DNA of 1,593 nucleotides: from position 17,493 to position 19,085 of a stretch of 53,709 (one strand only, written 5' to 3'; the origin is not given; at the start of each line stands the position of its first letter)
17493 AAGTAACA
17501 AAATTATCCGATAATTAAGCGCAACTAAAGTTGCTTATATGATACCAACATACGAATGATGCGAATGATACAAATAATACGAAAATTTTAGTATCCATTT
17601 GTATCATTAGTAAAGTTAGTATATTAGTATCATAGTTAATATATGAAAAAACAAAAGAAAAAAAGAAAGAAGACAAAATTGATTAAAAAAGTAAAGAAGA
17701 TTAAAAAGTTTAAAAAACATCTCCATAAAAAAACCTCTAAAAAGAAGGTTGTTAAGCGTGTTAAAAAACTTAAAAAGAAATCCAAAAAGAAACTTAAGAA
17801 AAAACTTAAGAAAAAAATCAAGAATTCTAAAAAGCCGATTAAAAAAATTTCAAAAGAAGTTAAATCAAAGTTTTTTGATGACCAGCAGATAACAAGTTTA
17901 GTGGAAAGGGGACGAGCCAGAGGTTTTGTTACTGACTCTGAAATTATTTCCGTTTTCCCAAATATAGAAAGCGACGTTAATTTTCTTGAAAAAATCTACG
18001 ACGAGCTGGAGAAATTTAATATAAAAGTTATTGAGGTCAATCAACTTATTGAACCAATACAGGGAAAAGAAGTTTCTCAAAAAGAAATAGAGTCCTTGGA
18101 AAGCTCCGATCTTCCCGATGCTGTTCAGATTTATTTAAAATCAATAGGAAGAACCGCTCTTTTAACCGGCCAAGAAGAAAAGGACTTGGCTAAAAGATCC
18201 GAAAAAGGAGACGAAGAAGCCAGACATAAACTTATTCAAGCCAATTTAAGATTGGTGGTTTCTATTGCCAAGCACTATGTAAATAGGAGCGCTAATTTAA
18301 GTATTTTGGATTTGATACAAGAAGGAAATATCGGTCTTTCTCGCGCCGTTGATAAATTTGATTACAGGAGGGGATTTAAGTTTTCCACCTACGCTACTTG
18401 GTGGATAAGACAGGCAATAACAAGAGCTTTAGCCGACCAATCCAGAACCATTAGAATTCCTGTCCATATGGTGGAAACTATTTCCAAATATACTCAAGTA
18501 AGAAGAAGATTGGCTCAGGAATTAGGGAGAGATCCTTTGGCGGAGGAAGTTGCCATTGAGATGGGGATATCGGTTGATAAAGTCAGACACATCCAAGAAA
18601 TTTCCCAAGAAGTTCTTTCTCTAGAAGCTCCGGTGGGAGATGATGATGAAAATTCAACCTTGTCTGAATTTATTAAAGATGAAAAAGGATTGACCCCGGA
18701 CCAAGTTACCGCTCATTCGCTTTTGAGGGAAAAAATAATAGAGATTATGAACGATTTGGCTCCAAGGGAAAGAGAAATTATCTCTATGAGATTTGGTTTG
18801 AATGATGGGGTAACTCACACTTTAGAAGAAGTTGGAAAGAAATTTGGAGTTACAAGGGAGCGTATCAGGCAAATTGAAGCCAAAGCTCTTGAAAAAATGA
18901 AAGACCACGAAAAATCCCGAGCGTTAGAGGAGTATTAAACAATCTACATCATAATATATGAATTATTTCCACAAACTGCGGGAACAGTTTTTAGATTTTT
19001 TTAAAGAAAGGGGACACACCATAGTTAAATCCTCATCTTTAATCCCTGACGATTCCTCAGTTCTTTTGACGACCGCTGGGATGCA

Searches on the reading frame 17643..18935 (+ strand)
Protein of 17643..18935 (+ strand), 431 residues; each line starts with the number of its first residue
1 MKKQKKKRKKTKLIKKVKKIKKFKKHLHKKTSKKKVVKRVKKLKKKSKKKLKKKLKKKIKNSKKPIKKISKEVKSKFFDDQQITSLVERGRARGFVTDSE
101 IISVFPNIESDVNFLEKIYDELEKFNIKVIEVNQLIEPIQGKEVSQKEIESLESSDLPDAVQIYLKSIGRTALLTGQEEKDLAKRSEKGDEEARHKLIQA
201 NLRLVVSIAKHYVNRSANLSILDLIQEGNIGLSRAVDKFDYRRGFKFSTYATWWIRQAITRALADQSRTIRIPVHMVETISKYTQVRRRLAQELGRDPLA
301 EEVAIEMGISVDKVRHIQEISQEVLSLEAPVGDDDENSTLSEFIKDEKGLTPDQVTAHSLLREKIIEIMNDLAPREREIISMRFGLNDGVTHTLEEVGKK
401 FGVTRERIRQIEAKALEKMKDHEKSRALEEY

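Call 13: find_related_loci(query=window:17643-18935:+, collection=genome_contigs, flank=8000)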
Query window:17643-18935:+ (431 aa) in genome_contigs; peptide patterns used: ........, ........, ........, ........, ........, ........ (x = any residue, [..] = any of these).
600 stretches matched a pattern (row limit reached: there are more); 599 encode a relative of the query (tblastn E <= 1e-3); the best 80 are kept; 80 distinct loci.
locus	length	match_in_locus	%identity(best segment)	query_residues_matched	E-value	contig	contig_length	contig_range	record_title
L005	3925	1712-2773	73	79-431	2e-167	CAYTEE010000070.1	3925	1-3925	MAG TPA_asm: uncultured Candidatus Saccharibacteria bacterium isolate SRP050083_co2_44 genome assembly, contig: NODE_234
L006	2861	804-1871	60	80-431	4e-150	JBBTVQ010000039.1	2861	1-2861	MAG: Patescibacteria group bacterium isolate H51-bin042_1 H51_bin042_1_000000000039, whole genome shotgun sequence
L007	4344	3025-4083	61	80-431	3e-143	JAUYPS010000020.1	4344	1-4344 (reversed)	MAG: bacterium isolate C4_metabat.bin.47 C4_k141_46768, whole genome shotgun sequence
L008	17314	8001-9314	52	28-431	2e-137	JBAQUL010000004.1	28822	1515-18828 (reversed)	MAG: Candidatus Moraniibacteriota bacterium isolate MFD12006_ilm_asm_bin13 k127_144671, whole genome shotgun sequence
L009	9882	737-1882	57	53-431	1e-135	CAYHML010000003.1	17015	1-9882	MAG TPA_asm: uncultured Candidatus Saccharibacteria bacterium isolate ERP119705_co13_657 genome assembly, contig: NODE_4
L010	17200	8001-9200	53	34-431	1e-130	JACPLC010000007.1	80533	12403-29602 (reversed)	MAG: Candidatus Kaiserbacteria bacterium isolate NC_groundwater_511_Ag_S-0.1um_54_12 S35_SO-1_scaffold_203974, whole gen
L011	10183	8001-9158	54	43-431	2e-130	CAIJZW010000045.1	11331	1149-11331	uncultured bacterium isolate AlinenLipids_bin-4189 genome assembly, contig: bin-4189:45/84, whole genome shotgun sequenc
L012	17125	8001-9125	54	52-431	5e-129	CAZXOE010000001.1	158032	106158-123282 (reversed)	MAG TPA_asm: uncultured Candidatus Saccharibacteria bacterium isolate ERP113451_co1_174 genome assembly, contig: NODE_30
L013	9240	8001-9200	53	67-431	6e-129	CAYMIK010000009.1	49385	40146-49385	MAG TPA_asm: uncultured Candidatus Saccharibacteria bacterium isolate SRP286056_co2_576 genome assembly, contig: NODE_78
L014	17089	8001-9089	56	70-431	2e-128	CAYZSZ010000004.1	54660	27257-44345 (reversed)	MAG TPA_asm: uncultured Candidatus Saccharibacteria bacterium isolate SRP133034_co1_256 genome assembly, contig: NODE_37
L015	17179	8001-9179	53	38-431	2e-127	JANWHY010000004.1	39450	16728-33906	MAG: Candidatus Paceibacterota bacterium isolate CRAIB_MAG27 c_000000046498, whole genome shotgun sequence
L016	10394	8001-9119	54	67-431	2e-126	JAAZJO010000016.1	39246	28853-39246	MAG: Candidatus Falkowbacteria bacterium isolate AS21ysBPME_294 245562_AS21, whole genome shotgun sequence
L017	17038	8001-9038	58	86-431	1e-124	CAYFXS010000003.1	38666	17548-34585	MAG TPA_asm: uncultured Candidatus Saccharibacteria bacterium isolate ERP108616_co2_42 genome assembly, contig: NODE_121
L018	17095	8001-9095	57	68-431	2e-121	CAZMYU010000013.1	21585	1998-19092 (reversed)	MAG TPA_asm: uncultured Gammaproteobacteria bacterium isolate binchicken_co154_8 genome assembly, contig: NODE_3936_leng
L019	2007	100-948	64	140-420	2e-122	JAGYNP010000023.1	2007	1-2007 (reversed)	MAG: Candidatus Moraniibacteriota bacterium isolate M55B148 k51_1908507_flag_0_multi_21.1605_len_2007, whole genome shot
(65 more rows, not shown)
